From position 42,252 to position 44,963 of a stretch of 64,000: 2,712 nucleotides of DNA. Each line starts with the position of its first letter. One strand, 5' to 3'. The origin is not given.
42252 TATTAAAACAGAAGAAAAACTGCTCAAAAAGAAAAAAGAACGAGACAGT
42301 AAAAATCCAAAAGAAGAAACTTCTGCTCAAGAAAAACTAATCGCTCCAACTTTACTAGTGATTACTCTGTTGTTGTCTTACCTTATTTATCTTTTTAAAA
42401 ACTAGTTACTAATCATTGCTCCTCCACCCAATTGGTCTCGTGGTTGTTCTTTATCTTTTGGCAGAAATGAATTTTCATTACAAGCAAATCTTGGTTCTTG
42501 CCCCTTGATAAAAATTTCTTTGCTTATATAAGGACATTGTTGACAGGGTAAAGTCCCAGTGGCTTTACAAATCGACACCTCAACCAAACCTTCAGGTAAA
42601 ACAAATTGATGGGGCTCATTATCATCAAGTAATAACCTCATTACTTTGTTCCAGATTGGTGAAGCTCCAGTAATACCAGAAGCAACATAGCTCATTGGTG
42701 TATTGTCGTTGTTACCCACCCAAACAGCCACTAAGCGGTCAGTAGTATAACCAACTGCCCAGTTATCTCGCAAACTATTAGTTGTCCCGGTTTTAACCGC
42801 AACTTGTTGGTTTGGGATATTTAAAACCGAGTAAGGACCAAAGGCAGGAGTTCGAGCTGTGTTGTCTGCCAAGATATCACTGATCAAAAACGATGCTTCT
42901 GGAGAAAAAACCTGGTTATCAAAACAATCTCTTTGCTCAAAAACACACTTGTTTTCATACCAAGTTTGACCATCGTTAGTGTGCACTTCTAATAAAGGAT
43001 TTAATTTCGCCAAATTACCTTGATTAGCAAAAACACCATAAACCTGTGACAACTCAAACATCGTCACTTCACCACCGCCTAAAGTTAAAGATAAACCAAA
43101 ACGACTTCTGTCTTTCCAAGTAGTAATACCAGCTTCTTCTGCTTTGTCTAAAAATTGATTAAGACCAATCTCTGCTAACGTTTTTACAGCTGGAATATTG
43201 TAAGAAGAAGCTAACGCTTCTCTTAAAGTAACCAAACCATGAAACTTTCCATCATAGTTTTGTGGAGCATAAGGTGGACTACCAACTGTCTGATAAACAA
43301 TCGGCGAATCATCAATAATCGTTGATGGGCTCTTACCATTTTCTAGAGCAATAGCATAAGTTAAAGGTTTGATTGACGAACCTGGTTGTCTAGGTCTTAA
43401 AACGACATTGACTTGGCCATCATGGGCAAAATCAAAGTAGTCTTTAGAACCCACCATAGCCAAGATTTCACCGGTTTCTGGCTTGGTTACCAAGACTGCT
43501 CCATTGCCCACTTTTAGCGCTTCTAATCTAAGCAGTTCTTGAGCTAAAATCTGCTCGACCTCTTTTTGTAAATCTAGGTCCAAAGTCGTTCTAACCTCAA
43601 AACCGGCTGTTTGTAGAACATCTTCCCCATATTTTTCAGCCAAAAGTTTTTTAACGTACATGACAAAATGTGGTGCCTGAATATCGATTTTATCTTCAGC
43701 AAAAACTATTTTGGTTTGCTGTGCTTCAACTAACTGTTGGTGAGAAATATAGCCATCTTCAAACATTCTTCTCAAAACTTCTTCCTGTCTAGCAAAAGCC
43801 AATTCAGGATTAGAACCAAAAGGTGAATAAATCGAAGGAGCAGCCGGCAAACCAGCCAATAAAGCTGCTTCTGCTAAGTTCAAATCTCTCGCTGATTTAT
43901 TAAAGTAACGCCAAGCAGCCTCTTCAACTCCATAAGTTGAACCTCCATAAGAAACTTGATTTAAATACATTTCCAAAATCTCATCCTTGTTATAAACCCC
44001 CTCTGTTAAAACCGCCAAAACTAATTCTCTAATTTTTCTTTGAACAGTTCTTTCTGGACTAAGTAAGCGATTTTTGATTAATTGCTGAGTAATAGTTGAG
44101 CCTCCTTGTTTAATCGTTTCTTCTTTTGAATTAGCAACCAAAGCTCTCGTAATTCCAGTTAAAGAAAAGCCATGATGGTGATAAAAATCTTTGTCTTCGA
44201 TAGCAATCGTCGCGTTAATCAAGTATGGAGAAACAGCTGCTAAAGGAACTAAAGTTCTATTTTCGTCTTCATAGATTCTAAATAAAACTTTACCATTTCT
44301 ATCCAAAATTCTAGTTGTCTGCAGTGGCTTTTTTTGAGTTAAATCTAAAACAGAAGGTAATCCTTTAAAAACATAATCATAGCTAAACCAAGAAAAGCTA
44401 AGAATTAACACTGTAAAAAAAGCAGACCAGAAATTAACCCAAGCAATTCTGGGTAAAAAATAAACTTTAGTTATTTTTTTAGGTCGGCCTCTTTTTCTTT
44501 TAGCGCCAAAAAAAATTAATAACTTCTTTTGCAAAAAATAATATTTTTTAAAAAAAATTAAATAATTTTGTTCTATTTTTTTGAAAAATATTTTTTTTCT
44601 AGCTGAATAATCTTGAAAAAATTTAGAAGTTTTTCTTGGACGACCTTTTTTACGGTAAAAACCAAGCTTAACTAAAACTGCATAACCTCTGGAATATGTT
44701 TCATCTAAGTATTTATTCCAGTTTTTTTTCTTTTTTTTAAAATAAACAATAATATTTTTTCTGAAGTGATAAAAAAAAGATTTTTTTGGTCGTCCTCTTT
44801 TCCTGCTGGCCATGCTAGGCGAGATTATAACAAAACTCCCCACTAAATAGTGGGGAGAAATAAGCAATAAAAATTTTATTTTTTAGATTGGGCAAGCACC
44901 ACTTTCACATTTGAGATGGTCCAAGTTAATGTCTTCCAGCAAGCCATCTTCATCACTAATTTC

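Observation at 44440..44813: Class A PBP with three AT-hook-like RGRP(K/R)K repeats in its cytoplasmic N-terminal tail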

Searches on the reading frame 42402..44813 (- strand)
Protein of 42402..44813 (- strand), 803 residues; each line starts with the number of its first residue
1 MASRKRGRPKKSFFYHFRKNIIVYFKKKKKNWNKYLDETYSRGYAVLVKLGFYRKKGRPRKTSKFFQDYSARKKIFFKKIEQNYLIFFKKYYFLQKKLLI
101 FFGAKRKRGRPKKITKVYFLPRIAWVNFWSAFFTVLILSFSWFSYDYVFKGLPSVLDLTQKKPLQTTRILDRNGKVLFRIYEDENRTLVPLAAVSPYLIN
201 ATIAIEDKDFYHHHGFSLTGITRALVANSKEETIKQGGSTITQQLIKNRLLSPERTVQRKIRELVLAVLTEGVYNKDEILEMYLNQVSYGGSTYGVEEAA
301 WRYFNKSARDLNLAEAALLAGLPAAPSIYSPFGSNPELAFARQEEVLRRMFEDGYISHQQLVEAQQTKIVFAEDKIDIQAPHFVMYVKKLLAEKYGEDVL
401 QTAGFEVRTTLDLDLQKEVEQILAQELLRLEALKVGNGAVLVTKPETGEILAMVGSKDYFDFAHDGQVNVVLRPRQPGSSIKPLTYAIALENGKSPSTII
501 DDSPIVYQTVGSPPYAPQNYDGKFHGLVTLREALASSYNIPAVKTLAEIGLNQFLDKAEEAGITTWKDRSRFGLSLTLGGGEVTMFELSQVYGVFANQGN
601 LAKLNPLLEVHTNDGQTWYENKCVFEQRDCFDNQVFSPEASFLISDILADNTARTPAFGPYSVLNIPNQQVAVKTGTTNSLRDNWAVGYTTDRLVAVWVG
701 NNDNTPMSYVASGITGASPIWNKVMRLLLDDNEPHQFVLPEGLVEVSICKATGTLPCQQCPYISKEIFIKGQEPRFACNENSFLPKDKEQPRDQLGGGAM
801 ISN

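Call 4: search_protein_families(library=pfam, proteins=[window:42402-44813:-], max_evalue=1)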
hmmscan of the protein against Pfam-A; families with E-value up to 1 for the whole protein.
window:42402-44813:- (803 aa): 3 families
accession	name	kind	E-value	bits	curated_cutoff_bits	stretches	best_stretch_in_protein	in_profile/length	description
PF00912.28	Transgly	-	1e-62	211.1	27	1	174-350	2-177/178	Transglycosylase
PF00905.27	Transpeptidase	-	1.1e-26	94.2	22.1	1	438-725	1-298/299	Penicillin binding protein transpeptidase domain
PF02178.24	AT_hook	-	0.27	11.7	17.4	1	4-12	2-10/13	AT hook motif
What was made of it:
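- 42402..44813 (-): Class A (bifunctional) penicillin-binding protein gene, 803 aa plus stop codon. Pfam Transgly and Transpeptidase match (call 4).
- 42639..43502 (-): Transpeptidase domain, residues 438-725. Pfam PF00905, E 1.1e-26 (call 4).
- On Class A PBP (PBP1A family): Pfam PF00912 gives E 1e-62 over residues 174-350 (call 4). Pfam PF00905 gives E 1.1e-26 (call 4).
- On AT-hook (Pfam PF02178): The whole protein scores 11.7 bits, which is not met (call 4).
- Checked: The gene at 42402..44813 (minus strand) encodes 803 aa. Pfam finds Transgly at residues 174-350 (E 1e-62) and Transpeptidase at 438-725 (E 1e-26) (call 4).
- The whole protein scores only 11.7 bits on Pfam AT_hook, below the 17.4 cut-off (call 4).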

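Call 5: find_homologous_proteins(query=window:42402-44813:-, max_evalue=1e-10)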
Query window:42402-44813:- (803 aa): 8000 proteins with E <= 1e-10 among 8000 candidates; the best 120 are listed.
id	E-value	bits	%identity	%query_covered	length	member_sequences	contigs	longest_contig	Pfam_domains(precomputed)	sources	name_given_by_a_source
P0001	0.0e+0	1760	95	100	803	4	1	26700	PF00912.29,PF00905.28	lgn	-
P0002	0.0e+0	1502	80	100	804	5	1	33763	PF00912.29,PF00905.28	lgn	-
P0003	0.0e+0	1459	78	100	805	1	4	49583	PF00912.29,PF00905.28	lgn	-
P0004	0.0e+0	1441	77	100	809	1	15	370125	PF00912.29,PF00905.28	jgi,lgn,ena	jgi:1A family penicillin-binding protein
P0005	0.0e+0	1389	73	100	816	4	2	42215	PF00912.29,PF00905.28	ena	-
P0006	0.0e+0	1328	72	100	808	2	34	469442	PF00912.29,PF00905.28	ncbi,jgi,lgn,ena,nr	ncbi:MAG: penicillin-binding protein [Candidatus Pacebacteria bacterium CG10_big_fil_rev_8_21_14_0_1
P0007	0.0e+0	1277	69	99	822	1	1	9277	PF00912.29,PF00905.28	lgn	-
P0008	0.0e+0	1206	66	98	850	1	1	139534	PF00912.29,PF00905.28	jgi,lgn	jgi:1A family penicillin-binding protein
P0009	0.0e+0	1196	67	98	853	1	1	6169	PF00912.29,PF00905.28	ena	-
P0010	0.0e+0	1189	64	100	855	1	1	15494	PF00912.29,PF00905.28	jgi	jgi:1A family penicillin-binding protein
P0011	0.0e+0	1165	64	99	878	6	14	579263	PF00912.29,PF00905.28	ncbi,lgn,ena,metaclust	metaclust:\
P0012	0.0e+0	1164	65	97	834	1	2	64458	PF00912.29,PF00905.28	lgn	-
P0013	0.0e+0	1160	63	99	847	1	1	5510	PF00912.29,PF00905.28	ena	-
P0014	0.0e+0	1154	72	86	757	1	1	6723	PF00912.29,PF00905.28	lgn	-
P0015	0.0e+0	1133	73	83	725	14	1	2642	PF00912.29,PF00905.28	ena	-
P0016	0.0e+0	1099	72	81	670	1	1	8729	PF00912.29,PF00905.28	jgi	jgi:1A family penicillin-binding protein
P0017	0.0e+0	1093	71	82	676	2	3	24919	PF00912.29,PF00905.28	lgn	-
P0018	0.0e+0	1093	73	81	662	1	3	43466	PF00912.29,PF00905.28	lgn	-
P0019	0.0e+0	1089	65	94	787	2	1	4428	PF00912.29,PF00905.28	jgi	jgi:1A family penicillin-binding protein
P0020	0.0e+0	1073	72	80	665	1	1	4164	PF00912.29,PF00905.28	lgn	-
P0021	0.0e+0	1058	67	83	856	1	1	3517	PF00912.29,PF00905.28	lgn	-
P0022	0.0e+0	1047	64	86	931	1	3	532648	PF00912.29,PF00905.28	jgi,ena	-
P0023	0.0e+0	1046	65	87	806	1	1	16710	PF00912.29,PF00905.28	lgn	-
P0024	0.0e+0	1043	60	97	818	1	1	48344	PF00912.29,PF00905.28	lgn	-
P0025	0.0e+0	1039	60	98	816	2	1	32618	PF00912.29,PF00905.28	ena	-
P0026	0.0e+0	1036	60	97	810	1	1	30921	PF00912.29,PF00905.28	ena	-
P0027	0.0e+0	1036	60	97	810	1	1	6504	PF00912.29,PF00905.28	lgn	-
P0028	0.0e+0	1036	60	97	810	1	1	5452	PF00912.29,PF00905.28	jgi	-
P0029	0.0e+0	1036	60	97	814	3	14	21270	PF00912.29,PF00905.28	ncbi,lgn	-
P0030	0.0e+0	1035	60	97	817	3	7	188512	PF00912.29,PF00905.28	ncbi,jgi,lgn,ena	jgi:1A family penicillin-binding protein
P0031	0.0e+0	1032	58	99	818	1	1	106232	PF00912.29,PF00905.28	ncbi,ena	-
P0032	0.0e+0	1032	60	97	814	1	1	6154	PF00912.29,PF00905.28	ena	-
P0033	0.0e+0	1032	59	97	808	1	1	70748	PF00912.29,PF00905.28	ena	-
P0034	0.0e+0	1031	59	97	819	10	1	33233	PF00912.29,PF00905.28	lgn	-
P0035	0.0e+0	1030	65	85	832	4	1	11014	PF00912.29,PF00905.28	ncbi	-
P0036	0.0e+0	1029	59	97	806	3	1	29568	PF00912.29,PF00905.28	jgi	-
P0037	0.0e+0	1028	59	97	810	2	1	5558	PF00912.29,PF00905.28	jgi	-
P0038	0.0e+0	1028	60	90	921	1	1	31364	PF00912.29,PF00905.28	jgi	jgi:1A family penicillin-binding protein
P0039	0.0e+0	1028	59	97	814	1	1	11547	PF00912.29,PF00905.28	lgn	-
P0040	0.0e+0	1027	64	85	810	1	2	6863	PF00912.29,PF00905.28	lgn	-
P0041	0.0e+0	1027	68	82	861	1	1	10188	PF00912.29,PF00905.28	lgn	-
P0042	0.0e+0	1026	58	99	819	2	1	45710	PF00912.29,PF00905.28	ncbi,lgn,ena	-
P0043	0.0e+0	1026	64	83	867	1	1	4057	PF00912.29,PF00905.28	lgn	-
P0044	0.0e+0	1026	58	97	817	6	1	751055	PF00912.29,PF00905.28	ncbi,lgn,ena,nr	ncbi:penicillin-binding protein [Patescibacteria group bacterium]|nr:penicillin-binding protein [Pat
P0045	0.0e+0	1026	60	98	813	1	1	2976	PF00912.29,PF00905.28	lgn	-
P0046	0.0e+0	1026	58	99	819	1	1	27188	PF00912.29,PF00905.28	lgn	-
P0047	0.0e+0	1025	64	87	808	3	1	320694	PF00912.29,PF00905.28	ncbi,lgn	-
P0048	0.0e+0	1024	61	95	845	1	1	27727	PF00912.29,PF00905.28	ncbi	-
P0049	0.0e+0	1023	63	91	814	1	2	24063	PF00912.29,PF00905.28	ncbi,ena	-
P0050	0.0e+0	1023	59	97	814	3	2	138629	PF00912.29,PF00905.28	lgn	-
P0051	0.0e+0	1022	65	86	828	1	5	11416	PF00912.29,PF00905.28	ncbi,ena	-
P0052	0.0e+0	1021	58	99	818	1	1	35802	PF00912.29,PF00905.28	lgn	-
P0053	0.0e+0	1021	61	95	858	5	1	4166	PF00912.29,PF00905.28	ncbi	-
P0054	0.0e+0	1021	59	97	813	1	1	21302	PF00912.29,PF00905.28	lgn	-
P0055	0.0e+0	1021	58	97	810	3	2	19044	PF00912.29,PF00905.28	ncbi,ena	-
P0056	0.0e+0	1021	59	97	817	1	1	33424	PF00912.29,PF00905.28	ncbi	-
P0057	0.0e+0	1020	58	98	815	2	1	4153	PF00912.29,PF00905.28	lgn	-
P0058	0.0e+0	1020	59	98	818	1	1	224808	PF00912.29,PF00905.28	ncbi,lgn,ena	-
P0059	0.0e+0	1019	58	97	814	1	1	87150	PF00912.29,PF00905.28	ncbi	-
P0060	0.0e+0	1019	59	98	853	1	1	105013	PF00912.29,PF00905.28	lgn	-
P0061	0.0e+0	1018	64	85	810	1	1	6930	PF00912.29,PF00905.28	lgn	-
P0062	0.0e+0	1018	60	96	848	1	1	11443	PF00912.29,PF00905.28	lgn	-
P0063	0.0e+0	1018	59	97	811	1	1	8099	PF00912.29,PF00905.28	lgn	-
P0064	0.0e+0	1017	61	90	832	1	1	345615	PF00912.29,PF00905.28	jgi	jgi:1A family penicillin-binding protein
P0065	0.0e+0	1015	74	74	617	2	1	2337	PF00912.29,PF00905.28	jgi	jgi:penicillin-binding protein 1C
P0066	0.0e+0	1014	59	97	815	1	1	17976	PF00912.29,PF00905.28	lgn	-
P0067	0.0e+0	1014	67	82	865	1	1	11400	PF00912.29,PF00905.28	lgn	-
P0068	1.4e-298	1011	62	89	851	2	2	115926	PF00912.29,PF00905.28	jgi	jgi:1A family penicillin-binding protein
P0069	2.4e-298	1010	60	97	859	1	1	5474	PF00912.29,PF00905.28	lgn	-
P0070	2.8e-298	1010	58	97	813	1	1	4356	PF00912.29,PF00905.28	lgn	-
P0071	4.5e-298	1009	66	84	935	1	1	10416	PF00912.29,PF00905.28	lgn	-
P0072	5.6e-298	1009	66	82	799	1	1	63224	PF00912.29,PF00905.28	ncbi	-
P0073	1.4e-297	1008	59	98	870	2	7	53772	PF00912.29,PF00905.28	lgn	-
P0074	2.6e-297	1007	56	98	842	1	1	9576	PF00912.29,PF00905.28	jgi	jgi:1A family penicillin-binding protein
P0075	5.0e-297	1006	59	97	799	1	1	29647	PF00912.29,PF00905.28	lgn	-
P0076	7.4e-297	1005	59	98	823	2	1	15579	PF00912.29,PF00905.28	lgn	-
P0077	1.3e-296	1004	59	96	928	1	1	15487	PF00912.29,PF00905.28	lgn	-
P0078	2.7e-296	1003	58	98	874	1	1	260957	PF00912.29,PF00905.28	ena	-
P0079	3.0e-296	1003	63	87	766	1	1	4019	PF00912.29,PF00905.28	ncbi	-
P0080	3.1e-296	1003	63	87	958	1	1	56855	PF00912.29,PF00905.28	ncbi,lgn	ncbi:MAG: transglycosylase domain-containing protein [Patescibacteria group bacterium]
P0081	1.1e-295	1001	63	85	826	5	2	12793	PF00912.29,PF00905.28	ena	-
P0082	1.3e-295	1001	58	97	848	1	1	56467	PF00912.29,PF00905.28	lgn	-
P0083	1.4e-295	1001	59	97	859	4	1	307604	PF00912.29,PF00905.28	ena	-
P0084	7.1e-295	999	64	83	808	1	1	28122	PF00912.29,PF00905.28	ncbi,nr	ncbi:MAG: PBP1A family penicillin-binding protein [Candidatus Pacebacteria bacterium]|nr:PBP1A famil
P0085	3.0e-294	997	57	98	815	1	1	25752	PF00912.29,PF00905.28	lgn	-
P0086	6.4e-294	995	60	91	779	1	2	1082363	PF00912.29,PF00905.28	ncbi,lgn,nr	ncbi:MAG: PBP1A family penicillin-binding protein [Pseudomonadales bacterium]|nr:PBP1A family penici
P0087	6.6e-294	995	58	98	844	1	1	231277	PF00912.29,PF00905.28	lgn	-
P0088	1.9e-293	994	65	84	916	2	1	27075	PF00912.29,PF00905.28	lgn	-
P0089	4.6e-293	993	57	98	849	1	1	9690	PF00912.29,PF00905.28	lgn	-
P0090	5.5e-293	992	56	98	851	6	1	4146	PF00912.29,PF00905.28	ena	-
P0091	9.7e-293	992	63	85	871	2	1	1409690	PF00912.29,PF00905.28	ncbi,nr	ncbi:MAG TPA: PBP1A family penicillin-binding protein [Vitreimonas sp.]|nr:PBP1A family penicillin-b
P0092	1.6e-292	991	59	92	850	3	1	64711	PF00912.29,PF00905.28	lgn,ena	-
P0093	2.1e-292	990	65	85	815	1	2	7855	PF00912.29,PF00905.28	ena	-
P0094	2.7e-292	990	63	86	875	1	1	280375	PF00912.29,PF00905.28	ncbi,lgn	-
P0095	2.8e-292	990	67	80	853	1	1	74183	PF00912.29,PF00905.28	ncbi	-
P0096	5.6e-292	989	57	97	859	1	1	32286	PF00912.29,PF00905.28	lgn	-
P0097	6.0e-292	989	62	90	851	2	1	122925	PF00912.29,PF00905.28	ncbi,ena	-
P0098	1.1e-291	988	60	91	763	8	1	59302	PF00912.29,PF00905.28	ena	-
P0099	1.5e-291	988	62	87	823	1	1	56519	PF00912.29,PF00905.28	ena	-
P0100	1.7e-291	987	63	85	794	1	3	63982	PF00912.29,PF00905.28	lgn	-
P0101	2.1e-291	987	65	80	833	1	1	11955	PF00912.29,PF00905.28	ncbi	-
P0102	9.4e-291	985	65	81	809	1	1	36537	PF00912.29,PF00905.28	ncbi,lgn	-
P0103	1.8e-290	984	59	95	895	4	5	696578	PF00912.29,PF00905.28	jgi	jgi:1A family penicillin-binding protein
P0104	2.0e-290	984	67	79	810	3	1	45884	PF00912.29,PF00905.28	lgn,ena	-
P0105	2.2e-290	984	64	82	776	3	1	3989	PF00912.29,PF00905.28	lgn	-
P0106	3.2e-290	983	61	93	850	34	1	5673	PF00912.29,PF00905.28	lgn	-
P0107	4.5e-290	983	65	82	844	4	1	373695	PF00912.29,PF00905.28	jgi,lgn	jgi:1A family penicillin-binding protein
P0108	7.6e-290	982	59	93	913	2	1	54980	PF00912.29,PF00905.28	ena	-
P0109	1.4e-289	981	62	83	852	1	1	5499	PF00912.29,PF00905.28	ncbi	-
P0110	1.8e-289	981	64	85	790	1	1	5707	PF00912.29,PF00905.28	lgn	-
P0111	2.3e-289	980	66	81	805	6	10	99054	PF00912.29,PF00905.28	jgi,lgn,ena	jgi:1A family penicillin-binding protein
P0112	2.4e-289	980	63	85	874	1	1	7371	PF00912.29,PF00905.28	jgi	jgi:1A family penicillin-binding protein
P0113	2.9e-289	980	58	98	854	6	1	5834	PF00912.29,PF00905.28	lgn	-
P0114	2.9e-289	980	62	87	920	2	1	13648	PF00912.29,PF00905.28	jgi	jgi:1A family penicillin-binding protein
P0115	5.1e-289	979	57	97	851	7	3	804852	PF00912.29,PF00905.28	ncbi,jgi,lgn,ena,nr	ncbi:MAG: PBP1A family penicillin-binding protein [Candidatus Pacebacteria bacterium]|nr:PBP1A famil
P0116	5.5e-289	979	65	81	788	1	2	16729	PF00912.29,PF00905.28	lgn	-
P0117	8.2e-289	979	59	89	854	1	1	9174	PF00912.29,PF00905.28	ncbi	-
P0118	2.6e-288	977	58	91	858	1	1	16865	PF00912.29,PF00905.28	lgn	-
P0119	2.7e-288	977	62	83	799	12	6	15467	PF00912.29,PF00905.28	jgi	jgi:1A family penicillin-binding protein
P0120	2.8e-288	977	64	82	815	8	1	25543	PF00912.29,PF00905.28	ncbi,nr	ncbi:PBP1A family penicillin-binding protein [Patescibacteria group bacterium]|nr:PBP1A family penic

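Call 16: find_encoding_contigs(protein=window:42402-44813:-, flank=10000, max_places=4)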
Protein window:42402-44813:- (803 aa): 1 contig read that carries it; 1 place shown.
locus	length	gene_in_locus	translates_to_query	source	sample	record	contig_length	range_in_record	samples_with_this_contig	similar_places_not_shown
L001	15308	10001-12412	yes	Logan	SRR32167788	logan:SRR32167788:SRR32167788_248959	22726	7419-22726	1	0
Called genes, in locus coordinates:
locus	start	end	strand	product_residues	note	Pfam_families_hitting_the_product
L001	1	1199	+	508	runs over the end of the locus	PF16656:Pur_ac_phosph_N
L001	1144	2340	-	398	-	PF00704:Glyco_hydro_18, PF23916:TIM-barrel_EndoS (weak)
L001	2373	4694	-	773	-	PF00912:Transgly, PF00905:Transpeptidase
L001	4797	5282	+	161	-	-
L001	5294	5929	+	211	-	PF13189:Cytidylate_kin2 (faint), PF13238:AAA_18, PF13207:AAA_17 (weak)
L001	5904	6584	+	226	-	-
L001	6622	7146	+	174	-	PF18915:DUF5667 (weak)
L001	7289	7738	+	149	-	PF22811:Zn_ribbon_NrdR, PF03477:ATP-cone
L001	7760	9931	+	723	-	PF21995:RNR-II_ins_dom, PF02867:Ribonuc_red_lgC (faint)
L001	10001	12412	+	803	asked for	PF00912:Transgly, PF00905:Transpeptidase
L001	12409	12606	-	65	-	-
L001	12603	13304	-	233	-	PF02224:Cytidylate_kin, PF13189:Cytidylate_kin2 (weak), PF13238:AAA_18 (faint)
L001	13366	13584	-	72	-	PF18917:LiaI-LiaF-like_TM1, PF22570:LiaF-TM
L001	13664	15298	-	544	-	-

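Call 17: find_related_loci(query=window:42402-44813:-, collection=genome_contigs, flank=10000)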
Query window:42402-44813:- (803 aa) in genome_contigs; peptide patterns used: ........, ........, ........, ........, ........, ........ (x = any residue, [..] = any of these).
329 stretches matched a pattern; 275 encode a relative of the query (tblastn E <= 1e-3); the best 80 are kept; 79 distinct loci.
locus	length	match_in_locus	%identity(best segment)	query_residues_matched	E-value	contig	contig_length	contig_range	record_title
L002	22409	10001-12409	96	1-803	0e+0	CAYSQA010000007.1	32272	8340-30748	MAG TPA_asm: uncultured Pseudomonadales bacterium isolate SRP170004_co1_586 genome assembly, contig: NODE_1931_length_32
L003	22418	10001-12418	72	1-801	0e+0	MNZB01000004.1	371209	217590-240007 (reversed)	MAG: Candidatus Pacebacteria bacterium CG2_30_36_39 cg2_3.0_scaffold_0_c, whole genome shotgun sequence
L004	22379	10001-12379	66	5-785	0e+0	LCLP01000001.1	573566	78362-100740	MAG: Candidatus Pacebacteria bacterium GW2011_GWA1_46_10 UX28_C0001, whole genome shotgun sequence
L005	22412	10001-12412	81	1-803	0e+0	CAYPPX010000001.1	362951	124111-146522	MAG TPA_asm: uncultured Pseudomonadales bacterium isolate SRP093185_co1_36 genome assembly, contig: NODE_1_length_362951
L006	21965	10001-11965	66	128-783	0e+0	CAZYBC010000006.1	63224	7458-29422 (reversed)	MAG TPA_asm: uncultured Pseudomonadales bacterium isolate SRP263991_co1_159 genome assembly, contig: NODE_376_length_632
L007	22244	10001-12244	60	48-778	0e+0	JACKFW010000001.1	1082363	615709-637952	MAG: Pseudomonadales bacterium isolate HK-STAS-PATE-15 HK-STAS-PATE-15_1, whole genome shotgun sequence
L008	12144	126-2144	64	122-795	0e+0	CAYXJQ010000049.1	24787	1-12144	MAG TPA_asm: uncultured Pseudomonadales bacterium isolate SRP067234_co1_163 genome assembly, contig: k99_565647, whole g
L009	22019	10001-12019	64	122-795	0e+0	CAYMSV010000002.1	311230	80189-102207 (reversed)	MAG TPA_asm: uncultured Pseudomonadales bacterium isolate SRP241326_co1_55 genome assembly, contig: NODE_22_length_31123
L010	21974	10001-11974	65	125-783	0e+0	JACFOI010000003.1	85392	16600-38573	MAG: Patescibacteria group bacterium isolate BROCD046 NODE_312_length_85392_cov_8.298792, whole genome shotgun sequence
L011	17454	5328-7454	62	106-791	0e+0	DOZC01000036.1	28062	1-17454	MAG TPA_asm: Candidatus Paceibacterota bacterium isolate UBA9650 contig_28076, whole genome shotgun sequence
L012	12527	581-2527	63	141-790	0e+0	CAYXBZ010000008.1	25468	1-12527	MAG TPA_asm: uncultured Pseudomonadales bacterium isolate SRP241326_co2_10 genome assembly, contig: NODE_2817_length_254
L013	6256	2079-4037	63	132-778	0e+0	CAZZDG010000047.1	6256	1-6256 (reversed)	MAG TPA_asm: uncultured Pseudomonadales bacterium isolate binchicken_co321_113 genome assembly, contig: NODE_4762_length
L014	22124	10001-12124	59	77-796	0e+0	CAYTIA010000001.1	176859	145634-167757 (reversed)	MAG TPA_asm: uncultured Pseudomonadales bacterium isolate SRP241326_co1_68 genome assembly, contig: NODE_117_length_1768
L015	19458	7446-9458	62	128-803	0e+0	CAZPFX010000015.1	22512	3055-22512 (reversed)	MAG TPA_asm: uncultured Pseudomonadales bacterium isolate SRP118108_co5_543 genome assembly, contig: NODE_1931_length_22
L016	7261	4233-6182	62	128-778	0e+0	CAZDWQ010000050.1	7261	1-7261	MAG TPA_asm: uncultured Pseudomonadales bacterium isolate SRP192515_co1_182 genome assembly, contig: NODE_10674_length_7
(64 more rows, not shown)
